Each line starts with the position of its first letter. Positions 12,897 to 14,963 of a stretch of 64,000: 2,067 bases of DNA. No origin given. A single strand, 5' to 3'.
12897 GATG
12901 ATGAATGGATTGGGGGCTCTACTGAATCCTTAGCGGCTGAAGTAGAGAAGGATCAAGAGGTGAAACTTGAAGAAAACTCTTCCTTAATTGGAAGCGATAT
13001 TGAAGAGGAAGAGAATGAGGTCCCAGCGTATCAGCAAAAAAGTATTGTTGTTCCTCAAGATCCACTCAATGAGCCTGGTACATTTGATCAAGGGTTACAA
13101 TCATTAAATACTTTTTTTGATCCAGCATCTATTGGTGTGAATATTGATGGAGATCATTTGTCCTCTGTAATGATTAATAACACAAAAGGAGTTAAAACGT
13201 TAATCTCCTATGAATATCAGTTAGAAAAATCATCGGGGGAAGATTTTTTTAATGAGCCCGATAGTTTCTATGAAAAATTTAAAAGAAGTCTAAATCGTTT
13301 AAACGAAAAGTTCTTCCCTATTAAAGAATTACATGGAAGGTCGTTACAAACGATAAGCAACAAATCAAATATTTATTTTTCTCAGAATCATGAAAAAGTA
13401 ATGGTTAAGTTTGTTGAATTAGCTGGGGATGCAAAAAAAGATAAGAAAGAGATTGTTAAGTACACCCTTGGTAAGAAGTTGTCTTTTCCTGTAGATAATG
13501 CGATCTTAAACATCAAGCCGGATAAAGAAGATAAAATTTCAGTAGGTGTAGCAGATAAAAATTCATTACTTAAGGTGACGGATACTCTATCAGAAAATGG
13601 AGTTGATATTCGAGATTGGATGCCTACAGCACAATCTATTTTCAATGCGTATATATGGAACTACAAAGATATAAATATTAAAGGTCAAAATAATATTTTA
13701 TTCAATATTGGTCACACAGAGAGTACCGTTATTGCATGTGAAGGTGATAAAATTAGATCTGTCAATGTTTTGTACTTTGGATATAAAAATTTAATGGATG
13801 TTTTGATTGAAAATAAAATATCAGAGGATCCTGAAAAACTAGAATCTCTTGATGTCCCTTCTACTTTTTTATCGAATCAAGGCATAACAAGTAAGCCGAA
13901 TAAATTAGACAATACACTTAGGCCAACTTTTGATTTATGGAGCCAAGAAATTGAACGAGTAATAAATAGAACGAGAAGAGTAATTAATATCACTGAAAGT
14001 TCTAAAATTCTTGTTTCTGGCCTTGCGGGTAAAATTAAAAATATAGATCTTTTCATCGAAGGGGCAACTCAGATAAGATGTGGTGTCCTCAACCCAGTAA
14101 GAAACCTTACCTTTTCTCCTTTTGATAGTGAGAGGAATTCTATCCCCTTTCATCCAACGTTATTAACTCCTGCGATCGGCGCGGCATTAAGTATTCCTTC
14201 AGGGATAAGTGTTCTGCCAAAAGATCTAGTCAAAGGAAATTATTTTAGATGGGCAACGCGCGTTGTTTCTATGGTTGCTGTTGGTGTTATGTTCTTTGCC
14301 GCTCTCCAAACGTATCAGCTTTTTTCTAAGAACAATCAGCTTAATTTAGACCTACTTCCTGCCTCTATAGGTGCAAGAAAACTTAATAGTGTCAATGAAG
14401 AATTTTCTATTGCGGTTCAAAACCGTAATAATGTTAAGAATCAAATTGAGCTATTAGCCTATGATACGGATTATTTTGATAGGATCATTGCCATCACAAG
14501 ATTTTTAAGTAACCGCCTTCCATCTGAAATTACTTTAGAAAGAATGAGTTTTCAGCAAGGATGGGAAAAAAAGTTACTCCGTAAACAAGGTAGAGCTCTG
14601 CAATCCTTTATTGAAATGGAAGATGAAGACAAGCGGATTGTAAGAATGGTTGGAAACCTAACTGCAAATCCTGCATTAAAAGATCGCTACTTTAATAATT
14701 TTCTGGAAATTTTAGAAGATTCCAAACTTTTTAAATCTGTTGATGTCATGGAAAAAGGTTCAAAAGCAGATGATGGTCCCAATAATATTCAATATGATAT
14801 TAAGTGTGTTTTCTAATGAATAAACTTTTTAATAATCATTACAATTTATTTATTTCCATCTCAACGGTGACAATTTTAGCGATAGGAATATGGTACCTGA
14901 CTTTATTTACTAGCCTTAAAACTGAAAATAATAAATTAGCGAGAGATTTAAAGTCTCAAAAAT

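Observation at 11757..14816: Single 1019-aa polypeptide fusing an ExeA/MshM-type AAA ATPase to PilM- and PilN-like assembly modules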

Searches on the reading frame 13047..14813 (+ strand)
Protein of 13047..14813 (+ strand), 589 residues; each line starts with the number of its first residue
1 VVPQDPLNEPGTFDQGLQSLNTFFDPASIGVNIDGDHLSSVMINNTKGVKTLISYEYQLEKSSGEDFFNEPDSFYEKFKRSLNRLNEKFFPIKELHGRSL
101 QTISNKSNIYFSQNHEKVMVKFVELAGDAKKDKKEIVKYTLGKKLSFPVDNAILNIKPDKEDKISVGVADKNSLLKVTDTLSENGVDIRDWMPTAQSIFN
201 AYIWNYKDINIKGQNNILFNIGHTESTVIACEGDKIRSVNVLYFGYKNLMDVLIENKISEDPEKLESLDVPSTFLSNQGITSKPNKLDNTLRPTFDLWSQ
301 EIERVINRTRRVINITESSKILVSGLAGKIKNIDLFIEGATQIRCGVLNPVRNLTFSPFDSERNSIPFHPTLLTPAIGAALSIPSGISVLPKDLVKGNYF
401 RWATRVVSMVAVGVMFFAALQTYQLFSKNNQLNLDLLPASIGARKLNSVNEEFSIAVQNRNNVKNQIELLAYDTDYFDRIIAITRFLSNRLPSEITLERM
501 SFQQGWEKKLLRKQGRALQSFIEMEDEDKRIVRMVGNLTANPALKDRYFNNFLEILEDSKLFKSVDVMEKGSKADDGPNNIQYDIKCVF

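Call 30: search_solved_structures(query=A1, max_evalue=10)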
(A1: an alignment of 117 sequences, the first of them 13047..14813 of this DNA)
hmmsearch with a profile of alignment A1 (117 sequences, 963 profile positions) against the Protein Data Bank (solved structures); distinct sequences matched with E-value up to 10: 13.
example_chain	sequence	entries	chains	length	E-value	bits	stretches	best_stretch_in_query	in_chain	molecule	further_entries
3jc8_Ma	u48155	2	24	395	1.7e-18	69.4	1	475-756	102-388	Type IV pilus biogenesis protein PilM | PilM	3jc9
2ych_A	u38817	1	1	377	2.8e-09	38.8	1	474-756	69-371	COMPETENCE PROTEIN PILM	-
5eou_A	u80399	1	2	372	0.00011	23.6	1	633-760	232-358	Type 4 fimbrial biogenesis protein PilM,Type 4 fimbrial biogenesis protein PilN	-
5eox_A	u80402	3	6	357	0.00029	22.3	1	633-756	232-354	Type 4 fimbrial biogenesis protein PilM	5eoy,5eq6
7rzy_1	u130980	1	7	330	0.0061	17.9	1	164-270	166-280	Tn6677 Vibrio cholerae transposon TnsC (VchTnsC)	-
7ufi_1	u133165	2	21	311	0.046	15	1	164-270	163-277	VchTnsC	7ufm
4pht_X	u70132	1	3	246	0.055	14.7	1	476-572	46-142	Type II secretion system protein L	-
1w97_L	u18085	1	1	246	1.1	10.4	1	475-573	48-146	TYPE II SECRETION SYSTEM PROTEIN L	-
2bh1_A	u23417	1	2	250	1.1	10.4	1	475-573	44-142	GENERAL SECRETION PATHWAY PROTEIN L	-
1yf5_L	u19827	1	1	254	1.2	10.3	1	476-573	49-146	General secretion pathway protein L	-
9itj_D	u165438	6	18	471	1.9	9.6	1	43-76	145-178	ATP synthase subunit beta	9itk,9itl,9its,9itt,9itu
1w36_D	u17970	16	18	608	2.4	9.3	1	39-67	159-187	EXODEOXYRIBONUCLEASE V ALPHA CHAIN | RecBCD enzyme subunit RecD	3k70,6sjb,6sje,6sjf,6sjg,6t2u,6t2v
5ld2_D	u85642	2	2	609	2.4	9.3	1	39-67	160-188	RecBCD enzyme subunit RecD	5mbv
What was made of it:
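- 13089..14216 (+): PilM-like actin/FtsA-fold cytoplasmic domain (aa 445-820). Family profile vs PDB: M. xanthus PilM 3jc8 E 1.7e-18, Thermus PilM 2ych 2.8e-9 (call 30).
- On PilM (type IV pilus alignment protein): Family profile vs PDB: 3jc8 PilM E 1.7e-18, 2ych 2.8e-9 (call 30).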

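Call 31: predict_structure(alignment_id=A1)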
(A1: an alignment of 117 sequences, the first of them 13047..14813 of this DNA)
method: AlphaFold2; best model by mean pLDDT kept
length: 589 residues; sequences in the alignment: 117
mean_pLDDT: 83.9   pTM: 0.68
mean pLDDT of the five models: 83.9, 83.8, 83.4, 82.9, 81.4
residues with pLDDT >= 90: 192; 70-90: 349; 50-70: 42; < 50: 6
segments of 3 or more residues with pLDDT < 50: 16-20
pLDDT, mean of each block of 10 residues (from residue 1): 67 56 77 93 87 90 77 91 90 81 88 92 72 78 83 78 83 92 91 94 82 87 94 89 92 88 86 84 80 93 92 88 93 92 91 86 85 94 84 86 87 93 90 83 75 75 76 79 84 81 78 65 75 84 81 85 83 64 84
secondary structure, 60 per line:
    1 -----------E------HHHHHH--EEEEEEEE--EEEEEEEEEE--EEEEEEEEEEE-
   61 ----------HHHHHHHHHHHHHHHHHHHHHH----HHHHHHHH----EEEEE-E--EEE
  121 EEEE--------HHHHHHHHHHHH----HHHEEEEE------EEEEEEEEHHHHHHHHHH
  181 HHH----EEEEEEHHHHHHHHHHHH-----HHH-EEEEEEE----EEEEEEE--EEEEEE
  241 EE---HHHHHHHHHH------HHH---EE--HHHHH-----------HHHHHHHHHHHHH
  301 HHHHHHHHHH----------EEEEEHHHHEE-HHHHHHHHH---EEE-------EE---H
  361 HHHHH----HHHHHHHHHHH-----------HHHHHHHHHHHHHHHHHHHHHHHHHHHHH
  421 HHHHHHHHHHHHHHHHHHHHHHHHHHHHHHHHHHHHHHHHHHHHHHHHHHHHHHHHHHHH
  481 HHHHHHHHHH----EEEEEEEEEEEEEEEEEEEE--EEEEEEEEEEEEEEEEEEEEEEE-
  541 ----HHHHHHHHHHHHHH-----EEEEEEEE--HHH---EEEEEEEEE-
elements in order: H19-24 E27-34 E37-46 E49-59 H71-92 H97-104 E109-113 E118-124 H133-144 E152-156 E163-170 H171-183 E188-193 H194-205 E215-221 E226-232 E235-242 H246-255 H272-276 H288-310 E321-325 H326-329 H333-341 E345-347 H360-365 H370-380 H392-490 E495-514 E517-539 H545-558 E564-571 E580-588
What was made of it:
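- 14325..14813 (+): PilN-like periplasmic part: coiled-coil helix followed by a beta-beta-alpha-beta-beta domain (aa 857-1019). Secondary structure comes from the AF2 model, pLDDT about 75-85 (call 31).
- On PilM (type IV pilus alignment protein): Model pLDDT is 83.9 (call 31).
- On PilN: A long helix followed by beta-beta-alpha-beta-beta (call 31).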

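Call 33: fold_search(model_id=the predicted structure, library=pdb)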
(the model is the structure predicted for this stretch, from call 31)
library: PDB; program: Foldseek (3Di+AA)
matches with E <= 10: 1551; with E <= 0.001: 355
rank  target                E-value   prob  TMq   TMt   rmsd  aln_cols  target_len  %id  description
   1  5eou_B                7.8e-19  1.00  0.46  0.73   5.3       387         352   14  Pseudomonas aeruginosa PilM:PilN1-12 bound to ATP (released 2016-04-27)
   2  5eox_B                1.7e-18  1.00  0.42  0.66   6.9       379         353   14  Pseudomonas aeruginosa PilM bound to ADP (released 2016-04-27)
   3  5eoy_B                2.3e-18  1.00  0.42  0.65   6.7       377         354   14  Pseudomonas aeruginosa SeMet-PilM bound to ADP (released 2016-04-27)
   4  5eq6_A                5.6e-18  1.00  0.43  0.67   6.6       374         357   15  Pseudomonas aeruginosa PilM bound to AMP-PNP (released 2016-04-27)
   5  5eoy_A                5.6e-18  1.00  0.41  0.64   6.9       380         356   14  Pseudomonas aeruginosa SeMet-PilM bound to ADP (released 2016-04-27)
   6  5eox_A                2.7e-17  1.00  0.41  0.66   6.9       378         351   14  Pseudomonas aeruginosa PilM bound to ADP (released 2016-04-27)
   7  5eq6_B                3.1e-17  1.00  0.40  0.62   7.2       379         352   13  Pseudomonas aeruginosa PilM bound to AMP-PNP (released 2016-04-27)
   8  3jc8_Ma               4.8e-17  1.00  0.46  0.74   4.8       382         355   15  Architectural model of the type IVa pilus machine in a piliated state (released 2016-03-16)
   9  5eou_A                6.4e-17  1.00  0.45  0.75   5.6       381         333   16  Pseudomonas aeruginosa PilM:PilN1-12 bound to ATP (released 2016-04-27)
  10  2ych_A                8.0e-17  1.00  0.46  0.78   4.2       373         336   15  PilM-PilN type IV pilus biogenesis complex (released 2011-05-11)
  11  4a2a_B                1.2e-13  1.00  0.39  0.58   8.2       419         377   11  Thermotoga maritima FtsA:FtsZ(336-351) (released 2012-04-25)
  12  1e4g                  2.2e-13  1.00  0.42  0.62   6.9       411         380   11  FtsA (ATP-bound form) from Thermotoga maritima (released 2000-10-18)
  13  1e4f                  3.2e-13  1.00  0.42  0.62   8.0       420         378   12  FtsA (apo form) from Thermotoga maritima (released 2000-10-18)
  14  7q6d                  3.6e-13  1.00  0.40  0.60   6.9       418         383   11  E. coli FtsA 1-405 ATP 3 Ni (released 2022-09-21)
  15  7q6i_D                1.9e-12  1.00  0.43  0.67   6.1       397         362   11  Vibrio maritimus FtsA 1-396 ATP and FtsN 1-29, bent tetramers in double filament arrangement (released 2022-09-21)
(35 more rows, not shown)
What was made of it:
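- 13089..14216 (+): Foldseek top 10 are all PilM, E 8e-19 to 8e-17 (call 33).
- On PilM (type IV pilus alignment protein): Foldseek top 10 are all PilM, E 8e-19 to 8e-17, TMt 0.62-0.78 (call 33).
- PilM is much the better match by both sequence profile (E 1.7e-18 against 0.055 for GspL, call 30) and structure (E about 1e-18 against 1e-8, full two-lobed fold, call 33).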

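Call 35: search_protein_representatives(protein=window:13047-14813:+)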
Query: 589 residues. Proteins with E-value up to 0.001 (for the whole library): 95; up to 1e-10: 31; up to 1e-30: 12. The best 95 are listed.
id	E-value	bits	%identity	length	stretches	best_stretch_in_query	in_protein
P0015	8.4e-224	761.0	57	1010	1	1-589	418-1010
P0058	4.7e-111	388.8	37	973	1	24-588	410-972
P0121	1.5e-90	321.1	32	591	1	24-588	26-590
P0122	1.6e-87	311.1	32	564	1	7-588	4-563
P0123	1.2e-75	271.9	29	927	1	5-588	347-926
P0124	2.3e-61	224.8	27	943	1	26-588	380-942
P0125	1.6e-56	208.8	26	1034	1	6-570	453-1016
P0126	4.1e-40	154.6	30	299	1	291-587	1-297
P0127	3.6e-39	151.5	28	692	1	29-588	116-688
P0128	1.5e-35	139.6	40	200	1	390-588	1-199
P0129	3.4e-34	135.1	35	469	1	274-501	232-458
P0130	1.4e-31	126.4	42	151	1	445-588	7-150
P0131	1.2e-30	123.4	88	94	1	1-69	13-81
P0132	1.5e-27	113.2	24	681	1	23-587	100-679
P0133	2.8e-27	112.3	41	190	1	290-436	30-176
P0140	2.8e-15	72.6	25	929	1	110-578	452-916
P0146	1.4e-12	63.7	25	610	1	115-513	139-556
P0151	1.8e-09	53.5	23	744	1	127-567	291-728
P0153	6.2e-09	51.7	24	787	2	122-527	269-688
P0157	2.3e-08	49.9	21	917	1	127-589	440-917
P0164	8.4e-07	44.7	24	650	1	131-503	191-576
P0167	1.5e-06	43.8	23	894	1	108-436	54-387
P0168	2.2e-06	43.3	23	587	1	96-587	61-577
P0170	2.7e-06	43.0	20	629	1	115-502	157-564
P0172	3.3e-06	42.7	23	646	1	82-568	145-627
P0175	6.0e-06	41.9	21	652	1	117-502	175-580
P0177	9.1e-06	41.3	21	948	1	108-500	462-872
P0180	1.4e-05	40.6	24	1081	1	129-585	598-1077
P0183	2.6e-05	39.8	22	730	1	127-577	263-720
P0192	7.5e-05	38.2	24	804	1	108-501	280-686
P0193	8.3e-05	38.1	23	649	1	110-429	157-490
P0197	1.3e-04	37.4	20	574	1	275-587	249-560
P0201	2.9e-04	36.3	22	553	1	280-503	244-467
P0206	3.8e-04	35.9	22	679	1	122-568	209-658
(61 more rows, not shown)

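Call 38: search_protein_families(library=pfam, proteins=[P0121, P0122, P0127, P0140, P0146, P0151, P0157, P0177, P0180, P0167], max_evalue=0.01)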
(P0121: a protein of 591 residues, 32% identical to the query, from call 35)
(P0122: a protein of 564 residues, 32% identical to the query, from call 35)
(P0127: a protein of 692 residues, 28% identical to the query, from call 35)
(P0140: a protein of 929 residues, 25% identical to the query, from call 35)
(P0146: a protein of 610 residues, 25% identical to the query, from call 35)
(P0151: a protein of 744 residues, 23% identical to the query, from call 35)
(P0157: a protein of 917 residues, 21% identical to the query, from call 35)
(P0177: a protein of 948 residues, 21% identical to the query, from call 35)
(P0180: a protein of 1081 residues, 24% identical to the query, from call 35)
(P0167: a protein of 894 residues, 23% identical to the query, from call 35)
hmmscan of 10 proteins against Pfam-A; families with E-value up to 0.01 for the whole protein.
P0121 (591 aa): 2 families
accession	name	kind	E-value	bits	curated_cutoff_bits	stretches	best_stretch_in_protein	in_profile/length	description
PF11104.14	PilM_2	-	0.00065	19.2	27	0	299-377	253-331/340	Type IV pilus assembly protein PilM;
PF11971.13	CAMSAP_CH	-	0.0062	16.8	27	0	484-511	25-52/85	CAMSAP CH domain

P0122 (564 aa): 0 families

P0127 (692 aa): 2 families
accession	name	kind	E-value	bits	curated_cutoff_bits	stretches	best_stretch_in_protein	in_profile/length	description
PF11104.14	PilM_2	-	1.1e-13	51.3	27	1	193-483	64-339/340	Type IV pilus assembly protein PilM;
PF18514.6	MDY2_C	-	0.0011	19.2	25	1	582-607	11-35/38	Ubiquitin-like protein MDY2, C-terminal domain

P0140 (929 aa): 1 family
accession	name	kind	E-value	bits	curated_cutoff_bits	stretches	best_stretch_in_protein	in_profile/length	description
PF11104.14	PilM_2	-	6.8e-12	45.4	27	2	621-718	222-320/340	Type IV pilus assembly protein PilM;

P0146 (610 aa): 4 families
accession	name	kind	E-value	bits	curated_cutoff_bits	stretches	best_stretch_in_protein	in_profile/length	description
PF11104.14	PilM_2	-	7.6e-38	130.7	27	1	77-422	1-338/340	Type IV pilus assembly protein PilM;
PF14450.12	FtsA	-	5e-12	46.7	31.8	1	247-392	1-113/127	Cell division protein FtsA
PF06723.19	MreB_Mbl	-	0.00013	21.3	27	1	247-386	148-301/327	MreB/Mbl protein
PF04136.21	COG3_N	-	0.0071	16.7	27.9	0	468-518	9-59/147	Conserved oligomeric Golgi complex subunit 3, N-terminal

P0151 (744 aa): 1 family
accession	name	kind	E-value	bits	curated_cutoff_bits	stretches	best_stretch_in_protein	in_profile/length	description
PF11104.14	PilM_2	-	1.6e-19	70.5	27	1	210-534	2-315/340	Type IV pilus assembly protein PilM;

P0157 (917 aa): 1 family
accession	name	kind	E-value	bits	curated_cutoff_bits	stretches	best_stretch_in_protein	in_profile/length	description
PF11104.14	PilM_2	-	2.4e-12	46.9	27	1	363-684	8-313/340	Type IV pilus assembly protein PilM;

P0177 (948 aa): 3 families
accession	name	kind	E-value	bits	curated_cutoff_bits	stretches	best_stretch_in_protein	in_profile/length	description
PF11104.14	PilM_2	-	1.7e-34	119.7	27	2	400-613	1-220/340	Type IV pilus assembly protein PilM;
PF14450.12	FtsA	-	4.2e-07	30.8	31.8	1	579-722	4-112/127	Cell division protein FtsA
PF06723.19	MreB_Mbl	-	7e-07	28.8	27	1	568-730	140-315/327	MreB/Mbl protein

P0180 (1081 aa): 1 family
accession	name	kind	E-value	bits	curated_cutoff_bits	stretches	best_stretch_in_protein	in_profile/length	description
PF11104.14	PilM_2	-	5.8e-12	45.6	27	2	745-839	218-313/340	Type IV pilus assembly protein PilM;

P0167 (894 aa): 3 families
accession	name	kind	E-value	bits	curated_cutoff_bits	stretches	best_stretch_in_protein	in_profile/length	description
PF11104.14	PilM_2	-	3.4e-36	125.3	27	1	11-331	20-338/340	Type IV pilus assembly protein PilM;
PF14450.12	FtsA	-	2.8e-12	47.6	31.8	1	165-297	1-109/127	Cell division protein FtsA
PF09293.15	RNaseH_C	-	0.0072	17.1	25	0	573-623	37-88/124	T4 RNase H, C terminal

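Call 39: find_encoding_contigs(protein=P0121, flank=8000, max_places=4)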
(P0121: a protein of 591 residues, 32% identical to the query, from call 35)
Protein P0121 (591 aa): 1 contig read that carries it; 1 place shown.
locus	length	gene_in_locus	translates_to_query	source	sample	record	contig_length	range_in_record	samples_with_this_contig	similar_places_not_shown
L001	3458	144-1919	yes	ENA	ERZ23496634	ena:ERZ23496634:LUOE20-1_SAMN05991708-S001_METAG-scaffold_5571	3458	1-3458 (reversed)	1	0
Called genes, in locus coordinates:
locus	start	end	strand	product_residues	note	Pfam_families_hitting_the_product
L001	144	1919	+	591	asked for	-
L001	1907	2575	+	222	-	PF04350:PilO (weak)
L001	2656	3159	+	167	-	PF11141:DUF2914 (weak)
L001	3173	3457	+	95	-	?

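Call 41: find_encoding_contigs(protein=P0122, flank=8000, max_places=4)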
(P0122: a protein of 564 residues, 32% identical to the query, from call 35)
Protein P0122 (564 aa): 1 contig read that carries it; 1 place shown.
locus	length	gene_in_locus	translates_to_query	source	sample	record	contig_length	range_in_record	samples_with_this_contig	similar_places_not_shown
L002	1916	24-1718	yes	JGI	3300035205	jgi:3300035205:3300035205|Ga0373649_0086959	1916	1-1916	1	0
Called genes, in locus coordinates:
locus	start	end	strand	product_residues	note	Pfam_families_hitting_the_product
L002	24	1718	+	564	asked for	-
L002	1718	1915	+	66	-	?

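Call 42: list_cluster_members(proteins=[P0123, P0124, P0125, P0127, P0132, P0140, P0146, P0157, P0177, P0180])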
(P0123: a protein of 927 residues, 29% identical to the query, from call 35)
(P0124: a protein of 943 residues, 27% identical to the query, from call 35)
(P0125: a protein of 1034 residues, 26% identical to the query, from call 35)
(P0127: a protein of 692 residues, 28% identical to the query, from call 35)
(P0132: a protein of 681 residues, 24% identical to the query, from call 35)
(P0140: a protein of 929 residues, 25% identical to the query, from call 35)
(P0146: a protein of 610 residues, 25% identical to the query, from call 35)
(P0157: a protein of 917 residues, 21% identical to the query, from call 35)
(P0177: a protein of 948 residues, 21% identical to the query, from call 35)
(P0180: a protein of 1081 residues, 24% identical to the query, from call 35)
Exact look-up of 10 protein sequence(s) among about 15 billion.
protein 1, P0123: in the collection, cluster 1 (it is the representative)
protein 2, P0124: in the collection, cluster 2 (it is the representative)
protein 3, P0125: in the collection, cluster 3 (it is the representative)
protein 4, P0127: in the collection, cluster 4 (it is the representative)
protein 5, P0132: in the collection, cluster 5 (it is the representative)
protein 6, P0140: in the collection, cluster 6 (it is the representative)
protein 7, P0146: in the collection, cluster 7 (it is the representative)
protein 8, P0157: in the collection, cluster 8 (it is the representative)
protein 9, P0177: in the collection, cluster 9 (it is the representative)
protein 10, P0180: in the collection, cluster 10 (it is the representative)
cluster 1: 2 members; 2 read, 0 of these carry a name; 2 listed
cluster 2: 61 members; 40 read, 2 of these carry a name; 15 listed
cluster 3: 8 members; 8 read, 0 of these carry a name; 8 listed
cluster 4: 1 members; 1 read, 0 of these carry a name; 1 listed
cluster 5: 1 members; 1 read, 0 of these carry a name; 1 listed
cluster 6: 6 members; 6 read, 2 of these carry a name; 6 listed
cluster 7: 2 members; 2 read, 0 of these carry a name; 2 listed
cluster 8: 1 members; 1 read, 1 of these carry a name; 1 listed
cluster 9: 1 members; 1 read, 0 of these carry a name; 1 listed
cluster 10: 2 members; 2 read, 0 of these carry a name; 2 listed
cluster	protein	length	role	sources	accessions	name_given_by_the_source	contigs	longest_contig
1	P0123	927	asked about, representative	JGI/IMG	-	-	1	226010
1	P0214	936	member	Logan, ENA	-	-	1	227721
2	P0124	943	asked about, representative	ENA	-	-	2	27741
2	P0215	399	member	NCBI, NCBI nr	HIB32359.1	MAG TPA: hypothetical protein EYO45_04540, partial [Candidatus Marinimicrobia bacterium] | hypothetical protein [Candidatus Neomarinimicrobiota bacterium]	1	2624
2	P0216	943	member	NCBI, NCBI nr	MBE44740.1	MAG: hypothetical protein CMO16_06155 [Thaumarchaeota archaeon] | hypothetical protein [Nitrososphaerota archaeon]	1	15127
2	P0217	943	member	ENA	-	-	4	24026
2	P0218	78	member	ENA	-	-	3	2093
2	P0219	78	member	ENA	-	-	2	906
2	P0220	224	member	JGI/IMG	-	-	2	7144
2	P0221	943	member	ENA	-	-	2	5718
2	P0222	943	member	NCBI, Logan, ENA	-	-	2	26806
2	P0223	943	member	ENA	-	-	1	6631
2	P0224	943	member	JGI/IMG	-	-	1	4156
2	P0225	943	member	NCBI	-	-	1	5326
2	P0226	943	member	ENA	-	-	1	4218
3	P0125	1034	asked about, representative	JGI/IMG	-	-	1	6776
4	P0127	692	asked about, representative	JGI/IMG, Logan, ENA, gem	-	-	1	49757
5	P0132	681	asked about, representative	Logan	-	-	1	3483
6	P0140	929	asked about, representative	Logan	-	-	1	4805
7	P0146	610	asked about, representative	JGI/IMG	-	-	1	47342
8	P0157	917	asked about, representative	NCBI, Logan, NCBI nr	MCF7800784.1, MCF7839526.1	MAG: pilus assembly protein PilM [Candidatus Marinimicrobia bacterium] | pilus assembly protein PilM [Candidatus Neomarinimicrobiota bacterium]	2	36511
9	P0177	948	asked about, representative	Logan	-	-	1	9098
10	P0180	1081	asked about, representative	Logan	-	-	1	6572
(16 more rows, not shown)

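Call 69: find_encoding_contigs(protein=P0127, flank=10000, max_places=2)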
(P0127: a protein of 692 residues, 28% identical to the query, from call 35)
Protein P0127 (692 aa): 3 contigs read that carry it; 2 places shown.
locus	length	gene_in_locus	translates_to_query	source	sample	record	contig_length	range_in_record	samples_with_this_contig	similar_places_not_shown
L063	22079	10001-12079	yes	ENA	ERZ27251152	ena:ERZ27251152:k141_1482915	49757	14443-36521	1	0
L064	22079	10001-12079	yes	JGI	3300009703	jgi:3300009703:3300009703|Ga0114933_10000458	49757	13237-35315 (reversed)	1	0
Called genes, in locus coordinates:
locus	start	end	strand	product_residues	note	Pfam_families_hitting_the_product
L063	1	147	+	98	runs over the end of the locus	-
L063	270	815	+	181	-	-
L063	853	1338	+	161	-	-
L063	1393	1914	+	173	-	-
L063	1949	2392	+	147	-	PF07963:N_methyl (weak)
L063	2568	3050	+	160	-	-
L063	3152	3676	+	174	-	PF07963:N_methyl (weak)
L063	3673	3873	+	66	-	-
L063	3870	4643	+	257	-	-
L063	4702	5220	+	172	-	-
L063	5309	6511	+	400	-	-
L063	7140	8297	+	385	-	-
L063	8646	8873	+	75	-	-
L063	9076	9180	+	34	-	-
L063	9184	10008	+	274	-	PF13191:AAA_16 (faint), PF13401:AAA_22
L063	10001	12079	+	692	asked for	PF11104:PilM_2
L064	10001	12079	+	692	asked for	PF11104:PilM_2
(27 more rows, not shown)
